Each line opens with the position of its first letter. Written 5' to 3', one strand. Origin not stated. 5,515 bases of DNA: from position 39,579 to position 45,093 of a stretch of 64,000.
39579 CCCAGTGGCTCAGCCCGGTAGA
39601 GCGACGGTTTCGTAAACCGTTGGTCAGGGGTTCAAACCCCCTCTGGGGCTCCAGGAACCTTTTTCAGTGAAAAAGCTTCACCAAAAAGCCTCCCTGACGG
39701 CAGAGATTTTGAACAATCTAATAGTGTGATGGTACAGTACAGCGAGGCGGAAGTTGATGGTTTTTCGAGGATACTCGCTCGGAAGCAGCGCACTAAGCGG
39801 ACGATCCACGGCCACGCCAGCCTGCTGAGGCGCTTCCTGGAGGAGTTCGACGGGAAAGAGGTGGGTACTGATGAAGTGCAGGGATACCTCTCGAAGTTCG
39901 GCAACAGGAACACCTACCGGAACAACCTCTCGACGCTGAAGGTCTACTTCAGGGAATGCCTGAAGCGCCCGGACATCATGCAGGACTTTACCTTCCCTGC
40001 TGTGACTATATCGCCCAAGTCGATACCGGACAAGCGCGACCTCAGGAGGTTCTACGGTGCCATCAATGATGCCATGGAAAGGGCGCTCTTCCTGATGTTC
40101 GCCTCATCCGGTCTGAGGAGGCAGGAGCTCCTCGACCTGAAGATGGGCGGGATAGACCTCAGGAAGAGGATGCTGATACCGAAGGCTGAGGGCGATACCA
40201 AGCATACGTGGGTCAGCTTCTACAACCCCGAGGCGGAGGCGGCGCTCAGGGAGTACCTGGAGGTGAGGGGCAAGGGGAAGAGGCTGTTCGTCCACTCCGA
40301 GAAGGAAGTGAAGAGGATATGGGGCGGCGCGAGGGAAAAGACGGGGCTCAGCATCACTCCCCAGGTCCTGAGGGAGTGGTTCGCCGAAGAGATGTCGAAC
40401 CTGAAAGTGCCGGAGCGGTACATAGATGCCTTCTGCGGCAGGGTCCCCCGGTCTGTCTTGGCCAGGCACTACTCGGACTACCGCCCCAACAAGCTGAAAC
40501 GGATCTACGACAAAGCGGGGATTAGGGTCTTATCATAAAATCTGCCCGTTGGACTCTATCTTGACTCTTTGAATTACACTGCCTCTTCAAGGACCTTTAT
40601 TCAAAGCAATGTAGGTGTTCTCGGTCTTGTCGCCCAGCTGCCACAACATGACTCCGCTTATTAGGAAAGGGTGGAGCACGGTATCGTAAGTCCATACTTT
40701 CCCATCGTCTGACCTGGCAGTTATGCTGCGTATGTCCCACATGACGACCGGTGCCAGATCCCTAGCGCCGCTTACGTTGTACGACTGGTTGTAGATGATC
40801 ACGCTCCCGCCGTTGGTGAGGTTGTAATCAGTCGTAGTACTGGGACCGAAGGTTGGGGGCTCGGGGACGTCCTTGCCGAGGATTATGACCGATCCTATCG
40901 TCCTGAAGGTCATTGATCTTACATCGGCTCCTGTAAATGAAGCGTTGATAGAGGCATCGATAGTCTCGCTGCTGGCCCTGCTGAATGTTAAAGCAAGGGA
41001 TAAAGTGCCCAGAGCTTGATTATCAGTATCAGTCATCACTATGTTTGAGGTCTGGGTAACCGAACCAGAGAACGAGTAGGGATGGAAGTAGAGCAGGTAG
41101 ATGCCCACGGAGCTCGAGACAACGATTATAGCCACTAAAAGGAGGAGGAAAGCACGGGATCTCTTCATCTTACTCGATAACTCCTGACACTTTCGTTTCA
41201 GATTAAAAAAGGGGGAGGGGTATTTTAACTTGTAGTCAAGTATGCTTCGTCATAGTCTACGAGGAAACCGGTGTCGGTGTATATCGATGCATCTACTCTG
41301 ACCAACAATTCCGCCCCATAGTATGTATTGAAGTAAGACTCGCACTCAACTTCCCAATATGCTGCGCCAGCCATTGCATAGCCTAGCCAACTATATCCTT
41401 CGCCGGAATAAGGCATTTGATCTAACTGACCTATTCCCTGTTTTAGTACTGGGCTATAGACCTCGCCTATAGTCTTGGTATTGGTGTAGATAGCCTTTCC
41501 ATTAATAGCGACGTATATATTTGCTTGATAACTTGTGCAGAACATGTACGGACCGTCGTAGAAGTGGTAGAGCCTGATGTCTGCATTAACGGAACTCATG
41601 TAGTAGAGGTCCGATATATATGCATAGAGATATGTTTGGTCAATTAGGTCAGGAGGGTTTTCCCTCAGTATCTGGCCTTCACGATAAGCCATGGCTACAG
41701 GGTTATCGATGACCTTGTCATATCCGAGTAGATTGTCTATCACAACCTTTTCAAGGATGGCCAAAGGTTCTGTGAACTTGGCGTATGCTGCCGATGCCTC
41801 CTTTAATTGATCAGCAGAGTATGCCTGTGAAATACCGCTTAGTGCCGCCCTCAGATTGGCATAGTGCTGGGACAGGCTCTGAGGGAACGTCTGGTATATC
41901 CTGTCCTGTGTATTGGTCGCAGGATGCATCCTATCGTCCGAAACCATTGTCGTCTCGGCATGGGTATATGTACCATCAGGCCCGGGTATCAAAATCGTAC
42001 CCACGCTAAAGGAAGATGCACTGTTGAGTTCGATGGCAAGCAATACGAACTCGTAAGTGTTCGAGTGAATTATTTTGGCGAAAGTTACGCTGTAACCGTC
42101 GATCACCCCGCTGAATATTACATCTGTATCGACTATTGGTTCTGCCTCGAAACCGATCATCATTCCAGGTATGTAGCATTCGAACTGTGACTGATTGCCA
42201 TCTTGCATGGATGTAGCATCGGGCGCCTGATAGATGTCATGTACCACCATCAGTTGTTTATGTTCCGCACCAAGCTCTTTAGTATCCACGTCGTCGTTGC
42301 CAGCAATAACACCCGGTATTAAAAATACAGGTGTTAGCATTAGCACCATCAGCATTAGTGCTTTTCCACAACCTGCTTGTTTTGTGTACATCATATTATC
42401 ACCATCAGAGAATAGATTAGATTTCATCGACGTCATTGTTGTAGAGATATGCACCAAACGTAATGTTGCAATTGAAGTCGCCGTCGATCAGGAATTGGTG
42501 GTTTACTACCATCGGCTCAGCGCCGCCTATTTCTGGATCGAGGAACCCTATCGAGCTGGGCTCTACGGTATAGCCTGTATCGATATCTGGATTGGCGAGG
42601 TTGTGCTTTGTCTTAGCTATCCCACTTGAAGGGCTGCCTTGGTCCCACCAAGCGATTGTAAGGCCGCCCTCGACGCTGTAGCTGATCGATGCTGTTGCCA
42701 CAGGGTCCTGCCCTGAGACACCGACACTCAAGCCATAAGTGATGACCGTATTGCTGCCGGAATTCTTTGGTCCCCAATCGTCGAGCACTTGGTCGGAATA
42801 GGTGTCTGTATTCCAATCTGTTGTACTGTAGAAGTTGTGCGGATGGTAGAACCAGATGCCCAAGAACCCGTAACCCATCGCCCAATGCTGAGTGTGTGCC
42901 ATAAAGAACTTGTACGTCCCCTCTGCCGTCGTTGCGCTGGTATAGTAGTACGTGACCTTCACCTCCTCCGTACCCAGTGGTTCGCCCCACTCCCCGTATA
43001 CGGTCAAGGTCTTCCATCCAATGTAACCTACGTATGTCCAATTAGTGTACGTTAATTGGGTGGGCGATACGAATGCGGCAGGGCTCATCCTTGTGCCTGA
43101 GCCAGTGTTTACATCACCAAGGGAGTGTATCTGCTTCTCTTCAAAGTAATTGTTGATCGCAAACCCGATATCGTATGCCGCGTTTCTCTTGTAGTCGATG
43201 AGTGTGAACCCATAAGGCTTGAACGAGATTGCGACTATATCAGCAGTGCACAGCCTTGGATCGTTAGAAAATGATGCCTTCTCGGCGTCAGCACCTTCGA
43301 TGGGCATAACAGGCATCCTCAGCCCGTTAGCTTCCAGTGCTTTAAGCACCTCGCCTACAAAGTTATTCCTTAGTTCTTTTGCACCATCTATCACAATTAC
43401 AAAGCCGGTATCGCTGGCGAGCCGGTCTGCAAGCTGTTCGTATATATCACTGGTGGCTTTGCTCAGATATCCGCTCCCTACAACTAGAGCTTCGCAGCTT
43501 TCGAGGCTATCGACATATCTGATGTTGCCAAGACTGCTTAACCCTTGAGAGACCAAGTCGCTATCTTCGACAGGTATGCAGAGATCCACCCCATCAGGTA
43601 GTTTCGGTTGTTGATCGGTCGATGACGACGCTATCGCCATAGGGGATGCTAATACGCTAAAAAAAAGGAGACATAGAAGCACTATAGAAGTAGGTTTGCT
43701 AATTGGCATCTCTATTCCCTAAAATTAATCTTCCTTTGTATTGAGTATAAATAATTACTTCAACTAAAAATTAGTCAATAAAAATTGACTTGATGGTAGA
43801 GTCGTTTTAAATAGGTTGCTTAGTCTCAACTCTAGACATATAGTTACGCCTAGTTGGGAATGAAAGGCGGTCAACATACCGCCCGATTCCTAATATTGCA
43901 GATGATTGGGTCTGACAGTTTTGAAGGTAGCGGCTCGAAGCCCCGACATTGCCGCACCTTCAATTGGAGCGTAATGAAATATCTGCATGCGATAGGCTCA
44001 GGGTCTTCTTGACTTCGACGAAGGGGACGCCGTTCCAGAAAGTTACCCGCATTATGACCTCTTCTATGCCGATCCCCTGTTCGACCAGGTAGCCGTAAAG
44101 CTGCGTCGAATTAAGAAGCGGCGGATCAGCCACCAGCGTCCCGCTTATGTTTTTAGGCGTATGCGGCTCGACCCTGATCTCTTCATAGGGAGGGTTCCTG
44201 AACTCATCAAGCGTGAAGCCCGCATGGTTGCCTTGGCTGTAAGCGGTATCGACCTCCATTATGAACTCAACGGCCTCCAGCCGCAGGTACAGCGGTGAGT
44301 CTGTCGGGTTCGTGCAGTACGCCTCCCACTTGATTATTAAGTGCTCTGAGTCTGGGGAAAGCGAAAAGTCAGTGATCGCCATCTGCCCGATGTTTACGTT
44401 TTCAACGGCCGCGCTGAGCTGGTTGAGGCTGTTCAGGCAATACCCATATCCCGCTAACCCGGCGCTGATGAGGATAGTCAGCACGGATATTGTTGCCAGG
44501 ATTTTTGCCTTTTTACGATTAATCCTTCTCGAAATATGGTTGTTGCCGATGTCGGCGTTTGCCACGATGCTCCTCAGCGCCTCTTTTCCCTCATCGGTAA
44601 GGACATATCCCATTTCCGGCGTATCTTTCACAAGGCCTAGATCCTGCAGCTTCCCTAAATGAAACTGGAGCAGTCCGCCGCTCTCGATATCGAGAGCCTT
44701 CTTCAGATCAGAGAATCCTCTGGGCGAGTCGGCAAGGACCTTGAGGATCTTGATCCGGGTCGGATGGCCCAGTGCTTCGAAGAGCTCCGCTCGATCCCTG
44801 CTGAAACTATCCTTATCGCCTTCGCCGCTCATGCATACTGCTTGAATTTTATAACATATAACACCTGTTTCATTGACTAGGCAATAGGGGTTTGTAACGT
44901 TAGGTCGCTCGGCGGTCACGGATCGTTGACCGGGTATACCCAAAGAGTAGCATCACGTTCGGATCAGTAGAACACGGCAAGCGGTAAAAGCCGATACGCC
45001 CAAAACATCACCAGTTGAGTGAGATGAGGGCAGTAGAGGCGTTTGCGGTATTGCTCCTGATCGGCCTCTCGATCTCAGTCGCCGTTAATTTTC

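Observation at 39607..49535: Integrated element whose integrase gene is split by integration (SSV-type) at tRNA-Thr(CGU)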

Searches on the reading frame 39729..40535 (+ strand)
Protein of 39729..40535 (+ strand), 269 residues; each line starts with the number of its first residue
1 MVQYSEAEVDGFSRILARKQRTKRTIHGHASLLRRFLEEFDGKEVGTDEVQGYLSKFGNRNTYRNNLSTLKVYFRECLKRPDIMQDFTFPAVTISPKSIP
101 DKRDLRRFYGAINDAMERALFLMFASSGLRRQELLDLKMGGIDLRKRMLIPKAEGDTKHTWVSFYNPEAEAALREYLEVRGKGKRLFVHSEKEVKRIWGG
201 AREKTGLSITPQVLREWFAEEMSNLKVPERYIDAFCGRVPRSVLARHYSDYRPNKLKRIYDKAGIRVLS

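Call 80: list_cluster_members(proteins=[window:39729-40535:+, window:49305-49532:+, window:46992-48119:-])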
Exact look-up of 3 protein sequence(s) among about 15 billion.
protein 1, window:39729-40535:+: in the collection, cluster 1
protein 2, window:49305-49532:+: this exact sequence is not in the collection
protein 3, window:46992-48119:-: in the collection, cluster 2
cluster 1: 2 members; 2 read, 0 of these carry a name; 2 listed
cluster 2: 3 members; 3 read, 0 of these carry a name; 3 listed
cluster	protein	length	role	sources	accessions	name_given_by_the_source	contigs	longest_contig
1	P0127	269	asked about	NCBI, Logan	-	-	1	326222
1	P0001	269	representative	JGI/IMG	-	-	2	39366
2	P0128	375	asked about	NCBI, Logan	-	-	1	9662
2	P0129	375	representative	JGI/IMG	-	-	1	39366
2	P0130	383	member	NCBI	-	-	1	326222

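Call 82: find_encoding_contigs(protein=P0127, flank=1000, max_places=3)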
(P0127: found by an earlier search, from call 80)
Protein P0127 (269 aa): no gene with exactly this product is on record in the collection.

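Call 83: find_encoding_contigs(protein=P0130, flank=1500, max_places=3)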
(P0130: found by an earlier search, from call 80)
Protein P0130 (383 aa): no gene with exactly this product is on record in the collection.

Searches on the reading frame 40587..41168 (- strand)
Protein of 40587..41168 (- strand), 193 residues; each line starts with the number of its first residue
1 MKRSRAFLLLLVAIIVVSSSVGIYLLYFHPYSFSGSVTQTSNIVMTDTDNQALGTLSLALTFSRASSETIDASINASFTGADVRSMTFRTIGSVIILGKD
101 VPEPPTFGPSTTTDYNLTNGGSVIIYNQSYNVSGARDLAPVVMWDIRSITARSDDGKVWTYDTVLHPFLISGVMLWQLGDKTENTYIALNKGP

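Call 6: search_protein_families(library=pfam, max_evalue=0.1, proteins=[window:40587-41168:-])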
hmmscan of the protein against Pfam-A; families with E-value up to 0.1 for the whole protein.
window:40587-41168:- (193 aa): 1 family
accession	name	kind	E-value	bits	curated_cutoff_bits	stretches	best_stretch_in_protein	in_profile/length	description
PF19299.5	DUF5914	-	0.087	12.9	27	0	27-90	49-103/185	Domain of unknown function (DUF5914)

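Call 7: search_protein_families(library=phrogs, max_evalue=0.01, proteins=[window:40587-41168:-])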
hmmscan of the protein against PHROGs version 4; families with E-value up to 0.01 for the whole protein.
window:40587-41168:- (193 aa): 0 families

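Call 85: search_protein_families(library=ncbifam, max_evalue=0.001, proteins=[window:40587-41168:-])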
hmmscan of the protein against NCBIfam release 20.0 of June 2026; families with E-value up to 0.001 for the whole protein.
window:40587-41168:- (193 aa): 0 families

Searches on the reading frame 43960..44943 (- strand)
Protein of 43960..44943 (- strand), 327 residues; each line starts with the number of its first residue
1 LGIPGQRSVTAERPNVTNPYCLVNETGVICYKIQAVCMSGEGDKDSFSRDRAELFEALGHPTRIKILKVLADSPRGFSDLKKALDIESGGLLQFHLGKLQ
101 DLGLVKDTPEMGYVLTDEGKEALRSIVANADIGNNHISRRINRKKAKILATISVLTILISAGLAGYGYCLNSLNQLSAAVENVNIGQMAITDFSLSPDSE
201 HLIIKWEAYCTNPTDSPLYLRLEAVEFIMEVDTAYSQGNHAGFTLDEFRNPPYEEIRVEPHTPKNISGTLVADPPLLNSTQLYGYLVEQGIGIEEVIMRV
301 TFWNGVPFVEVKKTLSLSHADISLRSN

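Call 6: search_protein_families(library=pfam, max_evalue=0.1, proteins=[window:43960-44943:-])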
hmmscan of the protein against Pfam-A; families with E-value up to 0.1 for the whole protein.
window:43960-44943:- (327 aa): 8 families
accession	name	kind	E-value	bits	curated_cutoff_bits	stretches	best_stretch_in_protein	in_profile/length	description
PF24038.1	DUF7347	-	1.8e-12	47.8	27.6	1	52-126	2-77/77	Domain of unknown function (DUF7347)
PF12840.13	HTH_20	-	4.1e-07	30.3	27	1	58-106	1-49/51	Helix-turn-helix domain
PF01022.26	HTH_5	-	6.4e-07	29.6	22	1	60-106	1-46/47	Bacterial regulatory protein, arsR family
PF25213.1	HVO_A0261_N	-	0.00096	19.4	35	1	59-124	9-72/86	HVO_A0261 N-terminal domain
PF13601.12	HTH_34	-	0.0037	17.8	27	0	63-125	2-71/80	Winged helix DNA-binding domain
PF14947.12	HTH_45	-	0.011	16.2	25.5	1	66-126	11-69/77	Winged helix-turn-helix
PF09716.15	ETRAMP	-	0.043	14.2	29.1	1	134-169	41-76/81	Malarial early transcribed membrane protein (ETRAMP)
PF24266.1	HTH_HVO_0163_N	-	0.079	13.5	31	0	62-109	3-50/70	HVO_0163, N-terminal HTH domain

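Call 7: search_protein_families(library=phrogs, max_evalue=0.01, proteins=[window:43960-44943:-])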
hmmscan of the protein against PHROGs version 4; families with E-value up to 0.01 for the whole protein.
window:43960-44943:- (327 aa): 3 families
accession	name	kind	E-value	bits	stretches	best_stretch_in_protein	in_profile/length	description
phrog_11195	-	unknown function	3.3e-05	24.3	1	53-145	16-114/122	-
phrog_7665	-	unknown function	0.0017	19.4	1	98-129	31-62/65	-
phrog_2440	-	transcription regulation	0.0065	17.4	1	61-132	28-104/126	transcriptional regulator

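Call 85: search_protein_families(library=ncbifam, max_evalue=0.001, proteins=[window:43960-44943:-])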
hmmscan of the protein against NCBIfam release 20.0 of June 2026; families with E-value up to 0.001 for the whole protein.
window:43960-44943:- (327 aa): 1 family
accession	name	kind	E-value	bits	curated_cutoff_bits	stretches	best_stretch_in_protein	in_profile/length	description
NF033788.1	HTH_metalloreg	subfamily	3.5e-09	36.3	55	1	52-109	2-59/77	metalloregulator ArsR/SmtB family transcription factor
